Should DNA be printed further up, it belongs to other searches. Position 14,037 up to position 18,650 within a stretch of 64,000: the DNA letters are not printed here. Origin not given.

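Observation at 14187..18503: Stand-alone 1438-aa glycosyltransferase with GT-B, coiled coil, GT-A and GT-B in one polypeptide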

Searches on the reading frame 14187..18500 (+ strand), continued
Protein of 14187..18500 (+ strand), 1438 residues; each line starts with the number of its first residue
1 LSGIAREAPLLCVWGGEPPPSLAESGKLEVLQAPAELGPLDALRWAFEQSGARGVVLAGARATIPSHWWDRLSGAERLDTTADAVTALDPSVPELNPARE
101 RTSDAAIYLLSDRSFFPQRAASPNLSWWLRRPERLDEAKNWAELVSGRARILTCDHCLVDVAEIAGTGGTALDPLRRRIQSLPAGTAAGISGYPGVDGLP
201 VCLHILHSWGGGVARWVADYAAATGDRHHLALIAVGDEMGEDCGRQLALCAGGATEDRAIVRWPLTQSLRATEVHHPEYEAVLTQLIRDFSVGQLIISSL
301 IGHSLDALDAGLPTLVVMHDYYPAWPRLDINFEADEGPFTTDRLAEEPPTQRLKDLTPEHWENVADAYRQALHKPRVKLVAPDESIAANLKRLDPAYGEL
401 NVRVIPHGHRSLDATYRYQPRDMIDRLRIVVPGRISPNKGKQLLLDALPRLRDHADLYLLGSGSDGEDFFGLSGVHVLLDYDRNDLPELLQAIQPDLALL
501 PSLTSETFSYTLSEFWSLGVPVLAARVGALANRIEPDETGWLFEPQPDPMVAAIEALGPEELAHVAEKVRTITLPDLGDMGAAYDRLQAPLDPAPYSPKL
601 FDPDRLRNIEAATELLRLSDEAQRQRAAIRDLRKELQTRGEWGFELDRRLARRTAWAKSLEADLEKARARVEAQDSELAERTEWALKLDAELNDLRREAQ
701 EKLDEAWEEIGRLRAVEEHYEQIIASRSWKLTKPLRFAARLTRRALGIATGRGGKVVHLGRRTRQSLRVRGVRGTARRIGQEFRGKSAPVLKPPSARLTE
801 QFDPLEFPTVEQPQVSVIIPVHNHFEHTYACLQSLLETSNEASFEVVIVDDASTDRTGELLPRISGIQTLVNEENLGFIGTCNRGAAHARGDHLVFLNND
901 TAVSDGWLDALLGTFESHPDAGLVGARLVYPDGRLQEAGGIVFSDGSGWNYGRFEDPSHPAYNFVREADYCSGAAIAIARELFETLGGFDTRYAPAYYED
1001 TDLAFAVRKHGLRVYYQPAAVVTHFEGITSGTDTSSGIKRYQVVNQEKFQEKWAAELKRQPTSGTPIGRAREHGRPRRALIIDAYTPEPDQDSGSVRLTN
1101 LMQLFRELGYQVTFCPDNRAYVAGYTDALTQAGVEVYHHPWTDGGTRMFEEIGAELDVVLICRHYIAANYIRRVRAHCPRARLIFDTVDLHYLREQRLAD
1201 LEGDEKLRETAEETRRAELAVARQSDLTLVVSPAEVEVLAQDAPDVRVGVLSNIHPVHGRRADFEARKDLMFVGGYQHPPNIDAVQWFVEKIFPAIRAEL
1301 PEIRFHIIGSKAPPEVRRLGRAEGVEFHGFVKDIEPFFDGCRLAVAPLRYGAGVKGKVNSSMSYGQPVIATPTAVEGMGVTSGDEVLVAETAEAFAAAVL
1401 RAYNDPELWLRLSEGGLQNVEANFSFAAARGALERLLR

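Call 61: find_encoding_contigs(protein=P0107, flank=10000, max_places=1)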
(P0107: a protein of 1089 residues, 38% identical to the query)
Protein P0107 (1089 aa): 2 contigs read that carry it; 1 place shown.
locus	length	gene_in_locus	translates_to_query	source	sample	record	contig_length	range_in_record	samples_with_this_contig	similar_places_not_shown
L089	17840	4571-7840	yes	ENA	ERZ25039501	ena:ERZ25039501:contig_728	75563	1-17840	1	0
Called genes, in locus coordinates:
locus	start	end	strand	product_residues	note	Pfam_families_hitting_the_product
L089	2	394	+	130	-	?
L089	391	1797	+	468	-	PF00078:RVT_1, PF08388:GIIM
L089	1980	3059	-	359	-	PF05598:DUF772, PF01609:DDE_Tnp_1, PF13751:DDE_Tnp_1_6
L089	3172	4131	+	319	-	PF13469:Sulfotransfer_3 (faint), PF09037:Sulphotransf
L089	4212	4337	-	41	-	-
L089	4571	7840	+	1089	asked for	PF00534:Glycos_transf_1, PF13692:Glyco_trans_1_4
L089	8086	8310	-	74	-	-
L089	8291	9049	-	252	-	PF01695:IstB_IS21, PF00308:Bac_DnaA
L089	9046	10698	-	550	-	PF00665:rve (weak), PF22483:Mu-transpos_C_2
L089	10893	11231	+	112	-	-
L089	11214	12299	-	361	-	PF13384:HTH_23 (weak), PF13518:HTH_28 (faint), PF13551:HTH_29, PF13565:HTH_32, PF13358:DDE_3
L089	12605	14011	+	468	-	PF13578:Methyltransf_24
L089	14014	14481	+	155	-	PF05711:TylF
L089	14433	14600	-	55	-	-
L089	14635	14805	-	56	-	-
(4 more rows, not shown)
